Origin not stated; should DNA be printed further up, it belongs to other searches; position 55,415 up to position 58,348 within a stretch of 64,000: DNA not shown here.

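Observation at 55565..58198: Upf1-like SF1B helicase with a ~290-aa coiled-coil insertion splitting the RecA1 domain, appended to the defence operon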

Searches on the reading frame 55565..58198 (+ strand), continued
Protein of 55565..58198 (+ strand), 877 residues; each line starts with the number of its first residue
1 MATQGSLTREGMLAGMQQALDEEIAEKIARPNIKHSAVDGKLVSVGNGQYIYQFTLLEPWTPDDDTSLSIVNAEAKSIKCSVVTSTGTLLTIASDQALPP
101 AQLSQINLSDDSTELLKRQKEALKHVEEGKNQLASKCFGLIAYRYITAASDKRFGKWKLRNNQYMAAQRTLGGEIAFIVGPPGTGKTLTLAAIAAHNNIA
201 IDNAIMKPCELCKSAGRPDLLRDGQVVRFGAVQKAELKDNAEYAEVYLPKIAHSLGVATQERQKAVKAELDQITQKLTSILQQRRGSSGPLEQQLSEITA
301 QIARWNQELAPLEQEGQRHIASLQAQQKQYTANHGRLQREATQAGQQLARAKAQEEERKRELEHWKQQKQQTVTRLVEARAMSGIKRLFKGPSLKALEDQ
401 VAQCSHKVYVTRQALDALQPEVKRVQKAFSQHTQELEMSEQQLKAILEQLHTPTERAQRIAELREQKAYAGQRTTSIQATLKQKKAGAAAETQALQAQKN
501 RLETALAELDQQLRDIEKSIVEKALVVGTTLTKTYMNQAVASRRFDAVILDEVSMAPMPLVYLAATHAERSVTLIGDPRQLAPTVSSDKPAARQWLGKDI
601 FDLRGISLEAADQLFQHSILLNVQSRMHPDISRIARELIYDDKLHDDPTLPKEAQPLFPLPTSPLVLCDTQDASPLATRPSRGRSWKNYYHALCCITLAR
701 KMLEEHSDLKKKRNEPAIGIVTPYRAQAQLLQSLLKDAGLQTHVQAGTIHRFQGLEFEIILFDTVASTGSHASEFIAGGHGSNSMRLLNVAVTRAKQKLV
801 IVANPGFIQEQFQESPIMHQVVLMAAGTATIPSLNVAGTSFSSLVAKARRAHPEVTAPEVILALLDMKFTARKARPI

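Call 78: find_encoding_contigs(protein=P0010, flank=10000, max_places=2)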
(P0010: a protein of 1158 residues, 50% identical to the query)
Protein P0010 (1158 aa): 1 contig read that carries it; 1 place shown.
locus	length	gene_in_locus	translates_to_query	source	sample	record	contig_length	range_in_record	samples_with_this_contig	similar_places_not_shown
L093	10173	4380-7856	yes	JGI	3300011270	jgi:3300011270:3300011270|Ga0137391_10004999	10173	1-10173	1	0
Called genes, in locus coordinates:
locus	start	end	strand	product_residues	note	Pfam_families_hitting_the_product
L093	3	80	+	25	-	?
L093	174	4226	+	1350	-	PF02384:N6_Mtase, PF20473:MmeI_Mtase (weak), PF07669:Eco57I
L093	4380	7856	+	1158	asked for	PF01443:Viral_helicase1 (faint), PF13086:AAA_11, PF13604:AAA_30 (weak), PF13086:AAA_11, PF13087:AAA_12, PF13361:UvrD_C (weak), PF13538:UvrD_C_2 (weak), PF13091:PLDc_2, +1 more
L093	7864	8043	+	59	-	-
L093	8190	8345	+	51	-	-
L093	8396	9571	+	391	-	PF13546:DDE_5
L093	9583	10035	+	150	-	PF13340:DUF4096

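Call 79: find_encoding_contigs(protein=P0077, flank=10000, max_places=2)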
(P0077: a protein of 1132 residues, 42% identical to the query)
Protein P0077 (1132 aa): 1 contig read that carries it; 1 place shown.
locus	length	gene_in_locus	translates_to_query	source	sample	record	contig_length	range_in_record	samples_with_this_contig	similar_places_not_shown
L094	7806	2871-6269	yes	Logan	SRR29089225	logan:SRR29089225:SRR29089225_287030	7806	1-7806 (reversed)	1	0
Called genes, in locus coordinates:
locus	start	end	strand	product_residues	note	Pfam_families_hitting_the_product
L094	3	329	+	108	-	?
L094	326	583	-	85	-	-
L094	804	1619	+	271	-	-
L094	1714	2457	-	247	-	PF18734:HEPN_AbiU2 (weak)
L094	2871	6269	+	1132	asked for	PF13086:AAA_11, PF13245:AAA_19 (weak), PF13604:AAA_30, PF13086:AAA_11, PF13087:AAA_12, PF13538:UvrD_C_2 (weak), PF13091:PLDc_2, PF01396:Zn_ribbon_Top1, +1 more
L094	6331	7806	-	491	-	?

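Call 83: search_protein_families(library=pfam, proteins=[L004:4760-7528:+, L004:7525-9891:+, L006:4737-7667:+, L006:7664-9940:+, P0002], max_evalue=0.01)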
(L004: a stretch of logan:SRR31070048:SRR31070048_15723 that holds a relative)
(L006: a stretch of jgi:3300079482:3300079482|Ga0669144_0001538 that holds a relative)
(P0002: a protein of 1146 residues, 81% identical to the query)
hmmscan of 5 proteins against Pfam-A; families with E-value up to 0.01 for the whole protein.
L004:4760-7528:+ (922 aa): 7 families
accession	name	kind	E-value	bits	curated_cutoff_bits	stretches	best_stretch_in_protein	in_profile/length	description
PF07728.20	AAA_5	-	4.8e-13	49.7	22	1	488-679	1-139/139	AAA domain (dynein-related subfamily)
PF13401.12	AAA_22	-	3.1e-05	24.7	27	1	487-641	6-120/130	AAA domain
PF01078.27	Mg_chelatase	-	0.0014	18.5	20.3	1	488-515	24-51/207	Magnesium chelatase, subunit ChlI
PF13245.12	AAA_19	-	0.0016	19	25.1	1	482-617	7-101/134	AAA domain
PF13238.12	AAA_18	-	0.0027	18.6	29.4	1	489-510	1-22/128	AAA domain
PF07726.17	AAA_3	-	0.0027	18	27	0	608-680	64-130/131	ATPase family associated with various cellular activities (AAA)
PF20720.3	nSTAND3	-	0.0028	17.8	27.2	1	486-506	17-37/155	Novel STAND NTPase 3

L004:7525-9891:+ (788 aa): 0 families

L006:4737-7667:+ (976 aa): 6 families
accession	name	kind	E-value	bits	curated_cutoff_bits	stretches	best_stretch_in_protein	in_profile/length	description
PF07728.20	AAA_5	-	3.3e-13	50.3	22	2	617-734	25-139/139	AAA domain (dynein-related subfamily)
PF13401.12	AAA_22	-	0.00013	22.7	27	0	533-673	6-96/130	AAA domain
PF07726.17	AAA_3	-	0.00071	19.9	27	0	534-575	1-39/131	ATPase family associated with various cellular activities (AAA)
PF13245.12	AAA_19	-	0.0023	18.6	25.1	0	529-673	8-102/134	AAA domain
PF01078.27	Mg_chelatase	-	0.0032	17.3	20.3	1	534-563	24-53/207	Magnesium chelatase, subunit ChlI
PF20720.3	nSTAND3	-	0.0062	16.7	27.2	0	532-560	17-45/155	Novel STAND NTPase 3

L006:7664-9940:+ (758 aa): 0 families

P0002 (1146 aa): 13 families
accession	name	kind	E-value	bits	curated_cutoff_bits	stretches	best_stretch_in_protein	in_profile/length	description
PF13087.12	AAA_12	-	1.1e-35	123.4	27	1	624-813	12-193/195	AAA domain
PF13086.12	AAA_11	-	4.8e-28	99.1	27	1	158-599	3-257/257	AAA domain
PF13091.12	PLDc_2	-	4.6e-10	39.9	27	1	906-1022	5-129/132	PLD-like domain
PF13538.12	UvrD_C_2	-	3.6e-09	36.8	27.4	1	752-811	1-52/52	UvrD-like helicase C-terminal domain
PF13245.12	AAA_19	-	1.2e-08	35.7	25.1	2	163-213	3-55/134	AAA domain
PF13604.12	AAA_30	-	3.3e-08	33.9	27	2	157-212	2-59/191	AAA domain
PF01443.25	Viral_helicase1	-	7e-08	33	21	1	544-595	48-100/228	Viral superfamily 1 RNA helicase core domain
PF13361.12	UvrD_C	-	0.00016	21.7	25.6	1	735-812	269-347/350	UvrD-like helicase C-terminal domain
PF25199.1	nSTAND_NTPase5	-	0.0003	21.1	34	1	165-227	35-95/145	Novel STAND NTPase 5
PF00004.35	AAA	-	0.00094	20.1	21.2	0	176-194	3-21/131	ATPase family associated with various cellular activities (AAA)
PF04851.21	ResIII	-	0.0028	18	22.5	1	161-216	8-70/164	Type III restriction enzyme, res subunit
PF00270.35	DEAD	-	0.0038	17.4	26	1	160-226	3-72/167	DEAD/DEAH box helicase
PF02562.22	PhoH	-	0.0056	16.6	27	0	160-201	10-49/205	PhoH-like protein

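Call 84: find_encoding_contigs(protein=P0001, flank=4000, max_places=8)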
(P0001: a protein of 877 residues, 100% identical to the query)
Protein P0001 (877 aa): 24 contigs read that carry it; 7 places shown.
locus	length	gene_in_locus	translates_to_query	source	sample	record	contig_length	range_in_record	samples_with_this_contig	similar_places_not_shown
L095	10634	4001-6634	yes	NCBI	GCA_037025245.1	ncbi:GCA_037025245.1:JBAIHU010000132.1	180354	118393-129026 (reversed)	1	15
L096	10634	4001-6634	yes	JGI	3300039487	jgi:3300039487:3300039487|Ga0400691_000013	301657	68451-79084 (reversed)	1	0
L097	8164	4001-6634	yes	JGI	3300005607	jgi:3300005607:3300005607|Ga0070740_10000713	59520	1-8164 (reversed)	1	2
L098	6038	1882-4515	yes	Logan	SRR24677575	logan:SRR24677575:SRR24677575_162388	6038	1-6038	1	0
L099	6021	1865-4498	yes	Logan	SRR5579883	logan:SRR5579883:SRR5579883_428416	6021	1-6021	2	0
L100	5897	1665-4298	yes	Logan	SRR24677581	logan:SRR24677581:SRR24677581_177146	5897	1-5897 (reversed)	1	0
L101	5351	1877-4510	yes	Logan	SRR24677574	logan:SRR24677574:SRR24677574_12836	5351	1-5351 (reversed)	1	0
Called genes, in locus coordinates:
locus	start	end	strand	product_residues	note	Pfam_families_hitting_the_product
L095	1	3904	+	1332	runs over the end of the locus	PF02384:N6_Mtase, PF20473:MmeI_Mtase (weak), PF07669:Eco57I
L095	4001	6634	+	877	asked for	PF13086:AAA_11, PF13245:AAA_19 (faint), PF01443:Viral_helicase1 (faint), PF13087:AAA_12, PF13538:UvrD_C_2 (weak)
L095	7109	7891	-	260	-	-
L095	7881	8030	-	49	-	-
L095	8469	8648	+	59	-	-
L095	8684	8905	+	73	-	PF14407:Frankia_peptide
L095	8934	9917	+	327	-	PF03704:BTAD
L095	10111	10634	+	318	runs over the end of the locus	PF08012:DUF1702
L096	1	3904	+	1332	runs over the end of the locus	PF02384:N6_Mtase, PF20473:MmeI_Mtase (weak), PF07669:Eco57I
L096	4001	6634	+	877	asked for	PF13086:AAA_11, PF13245:AAA_19 (faint), PF01443:Viral_helicase1 (faint), PF13087:AAA_12, PF13538:UvrD_C_2 (weak)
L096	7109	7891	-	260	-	-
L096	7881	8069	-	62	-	-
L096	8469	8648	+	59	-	-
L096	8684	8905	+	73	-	PF14407:Frankia_peptide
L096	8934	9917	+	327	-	PF03704:BTAD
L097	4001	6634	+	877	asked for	PF13086:AAA_11, PF13245:AAA_19 (faint), PF01443:Viral_helicase1 (faint), PF13087:AAA_12, PF13538:UvrD_C_2 (weak)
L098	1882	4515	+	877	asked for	PF13086:AAA_11, PF13245:AAA_19 (faint), PF01443:Viral_helicase1 (faint), PF13087:AAA_12, PF13538:UvrD_C_2 (weak)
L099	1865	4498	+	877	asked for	PF13086:AAA_11, PF13245:AAA_19 (faint), PF01443:Viral_helicase1 (faint), PF13087:AAA_12, PF13538:UvrD_C_2 (weak)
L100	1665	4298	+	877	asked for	PF13086:AAA_11, PF13245:AAA_19 (faint), PF01443:Viral_helicase1 (faint), PF13087:AAA_12, PF13538:UvrD_C_2 (weak)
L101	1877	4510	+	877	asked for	PF13086:AAA_11, PF13245:AAA_19 (faint), PF01443:Viral_helicase1 (faint), PF13087:AAA_12, PF13538:UvrD_C_2 (weak)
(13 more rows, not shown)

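Call 89: find_encoding_contigs(protein=P0100, flank=8000, max_places=3)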
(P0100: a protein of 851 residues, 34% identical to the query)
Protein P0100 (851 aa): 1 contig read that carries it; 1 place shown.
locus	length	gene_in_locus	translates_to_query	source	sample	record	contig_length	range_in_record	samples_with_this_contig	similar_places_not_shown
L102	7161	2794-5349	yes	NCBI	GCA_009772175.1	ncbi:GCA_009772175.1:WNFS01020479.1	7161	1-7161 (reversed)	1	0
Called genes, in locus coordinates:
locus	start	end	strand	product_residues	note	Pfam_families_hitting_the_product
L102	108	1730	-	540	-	PF13418:Beta-prop_TYW4, PF24681:Kelch_KLHDC2_KLHL20_DRC7, PF13415:Beta-prop_FBX42, PF13964:Beta-prop_Calicin, PF13415:Beta-prop_FBX42, PF25210:Kelch_FKB95, PF13415:Beta-prop_FBX42, PF24981:Beta-prop_ATRN-LZTR1, +13 more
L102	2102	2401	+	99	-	-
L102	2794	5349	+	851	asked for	PF01443:Viral_helicase1 (faint), PF13086:AAA_11, PF13245:AAA_19 (weak), PF13604:AAA_30, PF13086:AAA_11, PF13087:AAA_12, PF13361:UvrD_C (weak)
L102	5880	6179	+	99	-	-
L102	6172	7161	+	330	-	?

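Call 90: find_encoding_contigs(protein=P0122, flank=8000, max_places=3)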
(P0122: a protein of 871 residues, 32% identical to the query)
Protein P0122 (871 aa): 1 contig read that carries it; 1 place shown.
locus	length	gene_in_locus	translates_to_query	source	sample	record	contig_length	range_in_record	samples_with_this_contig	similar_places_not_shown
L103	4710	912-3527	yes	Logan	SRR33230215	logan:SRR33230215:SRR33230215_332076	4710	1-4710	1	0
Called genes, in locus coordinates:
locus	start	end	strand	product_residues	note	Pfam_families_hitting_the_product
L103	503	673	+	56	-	-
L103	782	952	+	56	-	-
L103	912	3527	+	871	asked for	PF13086:AAA_11, PF13245:AAA_19 (faint), PF13604:AAA_30 (faint), PF13538:UvrD_C_2 (faint), PF13087:AAA_12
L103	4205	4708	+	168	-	?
